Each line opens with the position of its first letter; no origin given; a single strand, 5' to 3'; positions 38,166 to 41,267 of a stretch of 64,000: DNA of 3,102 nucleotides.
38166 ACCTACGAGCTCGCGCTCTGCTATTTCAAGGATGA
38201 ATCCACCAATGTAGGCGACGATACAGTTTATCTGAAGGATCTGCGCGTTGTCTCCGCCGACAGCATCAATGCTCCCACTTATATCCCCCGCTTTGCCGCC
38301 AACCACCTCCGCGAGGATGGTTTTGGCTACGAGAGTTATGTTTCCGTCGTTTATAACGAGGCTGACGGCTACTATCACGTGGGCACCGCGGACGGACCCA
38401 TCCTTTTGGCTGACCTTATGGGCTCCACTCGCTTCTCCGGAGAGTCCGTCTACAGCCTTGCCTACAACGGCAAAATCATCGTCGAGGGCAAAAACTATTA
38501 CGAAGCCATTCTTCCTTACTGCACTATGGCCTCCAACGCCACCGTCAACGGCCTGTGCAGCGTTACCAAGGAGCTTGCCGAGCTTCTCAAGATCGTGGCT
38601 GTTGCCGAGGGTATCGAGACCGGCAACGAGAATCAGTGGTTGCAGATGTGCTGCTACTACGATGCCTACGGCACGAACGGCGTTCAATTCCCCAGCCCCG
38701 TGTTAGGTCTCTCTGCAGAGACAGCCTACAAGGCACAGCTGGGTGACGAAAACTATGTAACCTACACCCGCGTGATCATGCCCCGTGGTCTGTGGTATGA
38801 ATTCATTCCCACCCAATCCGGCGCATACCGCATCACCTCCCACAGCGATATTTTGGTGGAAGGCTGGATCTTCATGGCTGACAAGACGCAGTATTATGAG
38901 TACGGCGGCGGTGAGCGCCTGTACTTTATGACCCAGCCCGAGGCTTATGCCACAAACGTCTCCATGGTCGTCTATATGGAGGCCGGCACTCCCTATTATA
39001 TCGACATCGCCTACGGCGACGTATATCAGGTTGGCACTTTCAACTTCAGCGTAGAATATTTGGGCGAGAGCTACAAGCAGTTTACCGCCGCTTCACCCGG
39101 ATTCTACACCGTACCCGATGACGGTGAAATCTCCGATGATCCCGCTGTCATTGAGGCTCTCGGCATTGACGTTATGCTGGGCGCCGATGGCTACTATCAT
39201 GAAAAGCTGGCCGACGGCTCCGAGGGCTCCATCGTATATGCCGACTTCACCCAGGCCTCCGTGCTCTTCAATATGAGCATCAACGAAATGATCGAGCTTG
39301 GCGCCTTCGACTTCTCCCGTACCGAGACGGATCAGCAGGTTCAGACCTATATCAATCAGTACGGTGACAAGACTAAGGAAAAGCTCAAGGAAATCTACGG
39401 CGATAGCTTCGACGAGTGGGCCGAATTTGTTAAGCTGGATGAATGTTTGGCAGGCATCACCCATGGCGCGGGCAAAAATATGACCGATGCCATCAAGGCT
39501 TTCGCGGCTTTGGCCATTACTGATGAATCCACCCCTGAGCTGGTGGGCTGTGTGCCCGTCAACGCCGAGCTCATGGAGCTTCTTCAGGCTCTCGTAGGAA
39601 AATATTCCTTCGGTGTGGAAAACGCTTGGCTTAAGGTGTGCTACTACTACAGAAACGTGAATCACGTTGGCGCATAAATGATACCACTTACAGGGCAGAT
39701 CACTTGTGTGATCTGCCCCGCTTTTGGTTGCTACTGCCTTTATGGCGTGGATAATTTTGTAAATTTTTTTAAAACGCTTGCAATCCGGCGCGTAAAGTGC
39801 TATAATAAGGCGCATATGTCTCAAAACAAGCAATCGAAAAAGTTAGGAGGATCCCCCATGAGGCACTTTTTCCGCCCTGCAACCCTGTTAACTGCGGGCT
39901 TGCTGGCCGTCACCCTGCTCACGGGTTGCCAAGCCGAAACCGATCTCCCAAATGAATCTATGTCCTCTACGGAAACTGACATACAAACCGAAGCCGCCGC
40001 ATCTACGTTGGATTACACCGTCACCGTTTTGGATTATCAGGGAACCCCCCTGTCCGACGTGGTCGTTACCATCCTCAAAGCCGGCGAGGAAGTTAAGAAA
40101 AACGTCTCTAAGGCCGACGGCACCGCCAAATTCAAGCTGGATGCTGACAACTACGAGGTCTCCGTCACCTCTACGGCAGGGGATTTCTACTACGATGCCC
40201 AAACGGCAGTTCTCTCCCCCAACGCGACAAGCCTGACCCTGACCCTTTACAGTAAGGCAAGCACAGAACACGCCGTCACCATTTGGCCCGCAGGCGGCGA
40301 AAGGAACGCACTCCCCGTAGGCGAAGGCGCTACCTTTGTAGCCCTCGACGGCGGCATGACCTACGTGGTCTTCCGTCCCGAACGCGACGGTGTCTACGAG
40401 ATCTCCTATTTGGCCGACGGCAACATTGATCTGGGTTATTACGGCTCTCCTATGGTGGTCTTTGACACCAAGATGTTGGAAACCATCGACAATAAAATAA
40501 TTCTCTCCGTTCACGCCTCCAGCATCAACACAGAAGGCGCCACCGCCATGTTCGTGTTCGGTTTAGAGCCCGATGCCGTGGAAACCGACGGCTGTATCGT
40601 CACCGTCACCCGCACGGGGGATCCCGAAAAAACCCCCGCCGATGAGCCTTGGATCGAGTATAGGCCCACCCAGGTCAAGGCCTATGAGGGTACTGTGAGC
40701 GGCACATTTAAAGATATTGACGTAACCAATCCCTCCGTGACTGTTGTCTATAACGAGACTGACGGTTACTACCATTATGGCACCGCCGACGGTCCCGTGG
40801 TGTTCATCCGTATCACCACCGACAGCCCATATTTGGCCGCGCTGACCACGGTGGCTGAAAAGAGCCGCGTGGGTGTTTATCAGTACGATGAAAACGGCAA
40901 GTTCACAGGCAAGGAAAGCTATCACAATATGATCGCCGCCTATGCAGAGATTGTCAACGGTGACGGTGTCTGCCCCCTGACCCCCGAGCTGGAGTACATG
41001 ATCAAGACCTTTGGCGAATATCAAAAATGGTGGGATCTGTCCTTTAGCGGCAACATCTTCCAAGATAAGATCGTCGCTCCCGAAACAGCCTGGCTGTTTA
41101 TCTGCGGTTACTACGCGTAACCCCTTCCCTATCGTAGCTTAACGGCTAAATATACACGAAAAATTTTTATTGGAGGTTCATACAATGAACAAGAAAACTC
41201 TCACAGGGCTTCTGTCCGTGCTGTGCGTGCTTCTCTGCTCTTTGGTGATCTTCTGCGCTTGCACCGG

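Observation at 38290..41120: Unrecognised Cys-containing module of ~130-190 aa present three times in two adjacent lipoproteins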

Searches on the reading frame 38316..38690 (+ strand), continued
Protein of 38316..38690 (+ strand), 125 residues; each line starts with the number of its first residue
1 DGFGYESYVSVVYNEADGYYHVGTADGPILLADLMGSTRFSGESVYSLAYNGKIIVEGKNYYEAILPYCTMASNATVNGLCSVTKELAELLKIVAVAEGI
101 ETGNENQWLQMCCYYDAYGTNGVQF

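Call 74: find_encoding_contigs(protein=P0261, flank=10000, max_places=1)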
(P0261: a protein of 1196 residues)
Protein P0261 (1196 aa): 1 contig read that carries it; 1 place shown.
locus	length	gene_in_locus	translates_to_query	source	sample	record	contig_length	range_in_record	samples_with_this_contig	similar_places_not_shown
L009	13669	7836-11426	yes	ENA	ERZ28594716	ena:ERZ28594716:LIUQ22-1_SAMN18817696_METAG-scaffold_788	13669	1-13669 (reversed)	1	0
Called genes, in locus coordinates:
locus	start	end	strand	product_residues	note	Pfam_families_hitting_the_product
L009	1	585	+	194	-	?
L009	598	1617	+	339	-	PF13685:Fe-ADH_2 (weak), PF01761:DHQ_synthase, PF24621:DHQS_C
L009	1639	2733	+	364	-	PF01264:Chorismate_synt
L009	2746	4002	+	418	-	PF08501:Shikimate_dh_N, PF13191:AAA_16 (faint), PF13671:AAA_33 (faint), PF13238:AAA_18 (faint), PF01202:SKI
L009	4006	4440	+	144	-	PF01220:DHquinase_II, PF13407:Peripla_BP_4 (weak)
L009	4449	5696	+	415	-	PF00275:EPSP_synthase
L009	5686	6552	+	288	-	PF02558:ApbA (weak), PF03446:NAD_binding_2 (weak), PF02153:PDH_N, PF20463:PDH_C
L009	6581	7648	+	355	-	PF00793:DAHP_synth_1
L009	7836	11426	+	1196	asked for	PF00578:AhpC-TSA, PF08534:Redoxin (weak)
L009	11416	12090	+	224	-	PF09134:Invasin_D3 (faint), PF13620:CarboxypepD_reg (faint), PF17789:MG4 (faint), PF13715:CarbopepD_reg_2 (faint), PF02369:Big_1 (weak), PF17802:SpaA (weak)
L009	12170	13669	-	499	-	?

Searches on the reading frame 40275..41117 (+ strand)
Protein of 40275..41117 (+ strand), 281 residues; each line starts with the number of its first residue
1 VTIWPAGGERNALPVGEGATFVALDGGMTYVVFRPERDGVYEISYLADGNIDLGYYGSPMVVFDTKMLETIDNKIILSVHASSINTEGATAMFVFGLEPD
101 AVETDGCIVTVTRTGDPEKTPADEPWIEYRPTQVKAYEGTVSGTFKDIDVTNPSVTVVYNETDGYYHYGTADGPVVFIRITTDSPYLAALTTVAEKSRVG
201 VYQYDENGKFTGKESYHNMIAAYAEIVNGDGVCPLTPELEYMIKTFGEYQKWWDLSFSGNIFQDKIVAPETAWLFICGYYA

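Call 48: find_homologous_proteins(query=A3, max_evalue=0.001)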
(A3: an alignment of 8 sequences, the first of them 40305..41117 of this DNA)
Query A3 (8 sequences) (271 aa, profile of the alignment): 146 proteins with E <= 0.001 among 4877 candidates; the best 120 are listed.
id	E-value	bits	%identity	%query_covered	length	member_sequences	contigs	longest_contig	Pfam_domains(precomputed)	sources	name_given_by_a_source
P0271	4.7e-146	504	100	100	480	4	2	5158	-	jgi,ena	-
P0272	2.1e-145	501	79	100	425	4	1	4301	-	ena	-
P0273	5.2e-145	500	93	100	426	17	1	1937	PF13620.13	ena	-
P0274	3.3e-144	498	89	100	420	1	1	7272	PF13620.13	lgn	-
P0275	2.2e-143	495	89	100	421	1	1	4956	-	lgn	-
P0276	7.0e-143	493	86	100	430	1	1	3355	PF13620.13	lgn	-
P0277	7.2e-143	493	86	100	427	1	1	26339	-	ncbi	-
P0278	1.9e-142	492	92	100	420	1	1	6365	-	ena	-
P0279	1.2e-141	489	87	100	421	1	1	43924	-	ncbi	-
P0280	6.1e-141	487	88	100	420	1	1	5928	PF13620.13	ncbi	-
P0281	8.8e-141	486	87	100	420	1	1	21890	-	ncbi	-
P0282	2.0e-140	485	88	100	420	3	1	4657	PF13620.13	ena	-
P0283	3.0e-140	485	82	100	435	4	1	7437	-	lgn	-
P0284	5.0e-140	484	83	100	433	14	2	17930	-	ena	-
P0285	5.2e-140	484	87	100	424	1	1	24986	PF13620.13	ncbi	-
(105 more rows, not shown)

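Call 57: predict_structure(alignment_id=A4)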
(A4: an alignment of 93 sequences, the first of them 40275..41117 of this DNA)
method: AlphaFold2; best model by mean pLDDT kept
length: 281 residues; sequences in the alignment: 93
mean_pLDDT: 95.5   pTM: 0.77
mean pLDDT of the five models: 95.5, 95.0, 94.6, 94.2, 93.8
residues with pLDDT >= 90: 265; 70-90: 16; 50-70: 0; < 50: 0
segments of 3 or more residues with pLDDT < 50: none
pLDDT, mean of each block of 10 residues (from residue 1): 95 98 95 97 97 98 97 96 85 97 95 94 92 94 96 96 96 98 97 96 94 96 98 98 97 93 93 97 95
secondary structure, 60 per line:
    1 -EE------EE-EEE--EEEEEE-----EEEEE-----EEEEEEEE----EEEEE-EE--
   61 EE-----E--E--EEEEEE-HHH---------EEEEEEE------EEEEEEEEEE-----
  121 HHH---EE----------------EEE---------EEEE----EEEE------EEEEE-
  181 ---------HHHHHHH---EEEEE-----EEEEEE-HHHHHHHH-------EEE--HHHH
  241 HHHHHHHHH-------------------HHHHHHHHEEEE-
elements in order: E13-15 E18-23 E29-33 E39-46 E51-55 E74-79 E93-99 E106-115 E145-147 E157-160 E165-168 E175-179 H190-196 E200-204 E210-215 H217-224 E232-234 H237-249 H269-276 E277-280

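Call 59: fold_search(model_id=the predicted structure, library=pdb)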
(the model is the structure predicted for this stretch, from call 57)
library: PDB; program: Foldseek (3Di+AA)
matches with E <= 10: 1400; with E <= 0.001: 1
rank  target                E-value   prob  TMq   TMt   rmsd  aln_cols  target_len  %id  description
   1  5sv5                  7.6e-04  1.00  0.27  0.61   4.3       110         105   11  1.0 Angstrom Crystal Structure of pre-Peptidase C-terminal Domain of Collagenase from Bacillus anthracis. (released 2016-08-17)
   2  4dy5_A                2.1e-03  0.99  0.19  0.41   9.7       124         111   11  Crystal structure of Salmonella Typhimurium PliG, a periplasmic lysozyme inhibitor of g-type lysozyme (released 2012-06-13)
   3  9euw                  2.1e-03  0.77  0.22  0.04  16.5       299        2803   10  Lymphostatin, conformation 2 (composite structure) (released 2025-04-09)
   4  7tdm_B                4.2e-03  0.99  0.23  0.42   5.9       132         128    8  CryoEM Structure of sFab COP-2 Complex with human claudin-4 and Clostridium perfringens enterotoxin C-terminal domain (released 2022-02-09)
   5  4dy5_C                5.9e-03  0.97  0.19  0.42   9.7       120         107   12  Crystal structure of Salmonella Typhimurium PliG, a periplasmic lysozyme inhibitor of g-type lysozyme (released 2012-06-13)
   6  4hpk_B                7.0e-03  1.00  0.25  0.56   4.5       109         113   11  Crystal structure of Clostridium histolyticum colg collagenase collagen-binding domain 3B at 1.35 Angstrom resolution  (released 2012-12-12)
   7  1nqj_A                7.8e-03  1.00  0.24  0.61   4.7       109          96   10  CRYSTAL STRUCTURE OF CLOSTRIDIUM HISTOLYTICUM COLG COLLAGENASE COLLAGEN-BINDING DOMAIN 3B AT 1.0 ANGSTROM RESOLUTION I (released 2003-04-15)
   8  9j7x                  8.3e-03  0.98  0.22  0.43   5.9       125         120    8  Crystal structure of quintuple mutant C terminal fragment of Clostridium perfringens enterotoxin (C-CPEm19) (released 2025-06-18)
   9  9euv                  8.3e-03  0.66  0.24  0.03  16.6       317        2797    8  Lymphostatin, conformation 1 (composite structure) (released 2025-04-09)
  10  1nqd_B                8.8e-03  1.00  0.25  0.55   4.4       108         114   10  CRYSTAL STRUCTURE OF CLOSTRIDIUM HISTOLYTICUM COLG COLLAGENASE COLLAGEN-BINDING DOMAIN 3B AT 1.65 ANGSTROM RESOLUTION  (released 2003-04-15)
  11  6ov2_B                9.3e-03  0.97  0.22  0.40   6.3       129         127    7  Crystal structure of human claudin-9 in complex with Clostridium perfringens entertoxin C-terminal domain in closed fo (released 2019-09-04)
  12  9qcm_D                9.3e-03  0.94  0.21  0.11  11.3       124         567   14  Botulinum neurotoxin type B1, 14-subunit, Large Progenitor Toxin Complex (L-PTC) (released 2025-09-10)
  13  7wqx                  9.3e-03  0.60  0.24  0.15  16.3       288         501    8  Structure of Inactive-EP (released 2022-10-26)
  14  5azw_B                9.8e-03  0.99  0.21  0.50   5.2        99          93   14  Crystal structure of p24beta1 GOLD domain (released 2016-09-14)
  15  4dzg                  1.0e-02  1.00  0.26  0.55   4.6       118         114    7  Crystal structure of Aeromonas hydrophila PliG, a periplasmic lysozyme inhibitor of g-type lysozyme (released 2012-06-13)
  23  1nqj_B                1.5e-02  1.00  0.26  0.54   4.7       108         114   10  CRYSTAL STRUCTURE OF CLOSTRIDIUM HISTOLYTICUM COLG COLLAGENASE COLLAGEN-BINDING DOMAIN 3B AT 1.0 ANGSTROM RESOLUTION I (released 2003-04-15)
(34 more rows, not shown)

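Call 69: search_solved_structures(query=A4, max_evalue=1)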
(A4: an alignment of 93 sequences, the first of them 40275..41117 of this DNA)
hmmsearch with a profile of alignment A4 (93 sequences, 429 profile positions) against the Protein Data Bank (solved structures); distinct sequences matched with E-value up to 1: 6.
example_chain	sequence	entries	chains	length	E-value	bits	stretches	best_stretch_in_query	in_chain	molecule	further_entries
6fwv_A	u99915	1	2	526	0.0086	18.1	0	47-106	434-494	Collagen Adhesion protein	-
3e8v_A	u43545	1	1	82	0.083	14.8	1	56-115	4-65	Possible transglutaminase-family protein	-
3qva_A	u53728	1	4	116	0.25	13.2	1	59-105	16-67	Transthyretin-like protein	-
1uwy_A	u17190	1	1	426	0.4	12.6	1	49-110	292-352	CARBOXYPEPTIDASE M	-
6drt_A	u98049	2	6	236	0.58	12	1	44-111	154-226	DNA polymerase clamp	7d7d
1czd_A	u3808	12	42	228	0.91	11.4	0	44-110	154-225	DNA POLYMERASE ACCESSORY PROTEIN G45 | DNA polymerase processivity component | Sliding clamp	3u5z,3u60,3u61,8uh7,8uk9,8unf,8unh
